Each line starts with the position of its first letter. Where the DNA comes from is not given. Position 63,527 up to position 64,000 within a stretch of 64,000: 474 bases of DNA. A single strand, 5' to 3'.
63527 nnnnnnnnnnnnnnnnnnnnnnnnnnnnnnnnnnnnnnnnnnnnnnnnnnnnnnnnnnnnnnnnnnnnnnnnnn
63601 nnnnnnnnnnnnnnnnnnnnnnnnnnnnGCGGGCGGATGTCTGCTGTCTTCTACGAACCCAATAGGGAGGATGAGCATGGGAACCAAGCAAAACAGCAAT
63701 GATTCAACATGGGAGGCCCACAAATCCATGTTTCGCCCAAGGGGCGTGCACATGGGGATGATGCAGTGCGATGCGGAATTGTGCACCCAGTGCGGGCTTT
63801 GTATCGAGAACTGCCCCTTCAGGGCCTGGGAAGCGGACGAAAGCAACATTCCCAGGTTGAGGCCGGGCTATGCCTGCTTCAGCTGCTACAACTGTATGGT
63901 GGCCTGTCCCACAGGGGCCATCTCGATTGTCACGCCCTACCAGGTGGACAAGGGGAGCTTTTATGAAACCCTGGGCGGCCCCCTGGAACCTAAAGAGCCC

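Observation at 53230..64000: Sigma-54-regulated uptake and desulfation locus: SCP2 protein, TAXI-TRAP transporter, signal-peptide-less Cys-sulfatase, ferredoxin, with anSME beside the activator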

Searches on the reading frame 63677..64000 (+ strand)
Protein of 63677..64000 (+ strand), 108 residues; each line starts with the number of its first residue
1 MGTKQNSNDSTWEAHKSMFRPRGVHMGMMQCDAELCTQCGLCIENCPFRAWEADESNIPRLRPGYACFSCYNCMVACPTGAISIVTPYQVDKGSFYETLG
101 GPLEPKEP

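Call 7: search_protein_families(library=pfam, proteins=[window:63677-64000:+], max_evalue=10)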
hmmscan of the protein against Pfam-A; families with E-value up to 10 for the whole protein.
window:63677-64000:+ (108 aa): 16 families
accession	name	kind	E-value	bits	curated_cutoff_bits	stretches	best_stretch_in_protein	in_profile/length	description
PF00037.32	Fer4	-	4e-11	42.7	21.1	2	32-51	4-23/24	4Fe-4S binding domain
PF12838.12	Fer4_7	-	4.4e-10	40.3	27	2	22-50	22-52/52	4Fe-4S dicluster domain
PF13484.11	Fer4_16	-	1.1e-09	39.4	30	2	67-93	2-27/66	4Fe-4S double cluster binding domain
PF13187.11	Fer4_9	-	3.6e-09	36.9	27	1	36-82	2-52/52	4Fe-4S dicluster domain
PF12837.12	Fer4_6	-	5.1e-08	32.9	25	2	32-51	5-24/24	4Fe-4S binding domain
PF12800.12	Fer4_4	-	4.9e-07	30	24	2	34-48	2-16/17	4Fe-4S binding domain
PF13237.11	Fer4_10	-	7.8e-07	29.4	25.5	2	29-78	2-53/53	4Fe-4S dicluster domain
PF14697.11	Fer4_21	-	8.9e-07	29.4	35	2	27-48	32-53/59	4Fe-4S dicluster domain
PF12798.12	Fer4_3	-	3.1e-06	28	27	2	36-50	1-15/15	4Fe-4S binding domain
PF13183.11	Fer4_8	-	6.1e-05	23.9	27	3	33-80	2-67/68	4Fe-4S dicluster domain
PF12797.12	Fer4_2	-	6.2e-05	23.1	24.5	2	32-48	6-22/22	4Fe-4S binding domain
PF25160.1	LdpA_Fe-S-bd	-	0.0053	16.9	27.6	2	32-52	24-44/49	LdpA Fe-S cluster-binding domain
PF13534.11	Fer4_17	-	0.0075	17.2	22.2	3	36-55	2-21/61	4Fe-4S dicluster domain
PF17179.9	Fer4_22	-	0.011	17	27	2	24-48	69-93/95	4Fe-4S dicluster domain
PF13746.11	Fer4_18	-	0.36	11.5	27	2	66-84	60-77/114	4Fe-4S dicluster domain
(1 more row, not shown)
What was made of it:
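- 63677..64000 (+): N-terminal 2x[4Fe-4S] ferredoxin domain of a 343-aa ferredoxin-nitroreductase fusion protein, cut by the window end. Fer4 family hits (call 7).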

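Call 8: search_protein_families(library=ncbifam, proteins=[window:63677-64000:+], max_evalue=0.01)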
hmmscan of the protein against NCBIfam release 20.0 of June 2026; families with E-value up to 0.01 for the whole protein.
window:63677-64000:+ (108 aa): 69 families (the best 25 are shown)
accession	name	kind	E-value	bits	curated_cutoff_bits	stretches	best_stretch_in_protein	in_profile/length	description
NF043039.1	HgcAB_like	equivalog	6.9e-09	35.8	285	1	18-83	287-350/350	HgcAB-like fusion protein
NF038196.1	ferrodoxin_EFR1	subfamily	1.8e-08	34.7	75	1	17-84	168-231/242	EFR1 family ferrodoxin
NF040864.1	HgcB_ferredoxin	equivalog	3.6e-08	33.1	99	1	28-84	8-63/93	mercury methylation ferredoxin HgcB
NF041891.1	hdrA_Methbact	equivalog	2.8e-07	29.2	1300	1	29-101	567-634/762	ferredoxin:CoB-CoM heterodisulfide reductase subunit HdrA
NF058577.1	FdxA_fam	equivalog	3.1e-07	30.5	65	2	29-50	31-52/52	4Fe-4S ferredoxin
NF004537.0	PRK05888.1-3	equivalog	4e-07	29.7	163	1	27-50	106-129/204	NADH-quinone oxidoreductase subunit NuoI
NF040684.1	PorD_Arch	equivalog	6.2e-07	29.4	120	1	25-53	53-81/85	pyruvate synthase subunit PorD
TIGR02179.1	PorD_KorD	subfamily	7e-07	29.3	60.05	1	27-52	48-73/78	2-oxoacid:acceptor oxidoreductase, delta subunit, pyruvate/2-ketoisovalerate family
TIGR02912.1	sulfite_red_C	equivalog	8e-07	28.3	324.1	1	25-83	160-219/314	sulfite reductase subunit C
NF006221.0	PRK08348.1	subfamily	2.2e-06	27.4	124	1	26-86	36-96/136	NADH-plastoquinone oxidoreductase subunit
NF007658.0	PRK10330.1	equivalog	2.9e-06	26.9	260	1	15-87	36-109/181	electron transport protein HydN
NF009408.0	PRK12769.1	equivalog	3.4e-06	25.5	1003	1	8-87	27-107/659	formate-dependent uric acid utilization protein AegA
NF040770.1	hetero_SS_HdrA2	exception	3.6e-06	25.4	1100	1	30-84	573-625/777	CoB-CoM heterodisulfide reductase HdrA2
TIGR03224.1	benzo_boxA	equivalog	3.7e-06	26.1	459.2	1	31-83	7-57/411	benzoyl-CoA 2,3-epoxidase subunit BoxA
NF009451.0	PRK12809.1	equivalog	4.7e-06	25.1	1154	1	7-86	26-106/639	formate-dependent uric acid utilization protein YgfT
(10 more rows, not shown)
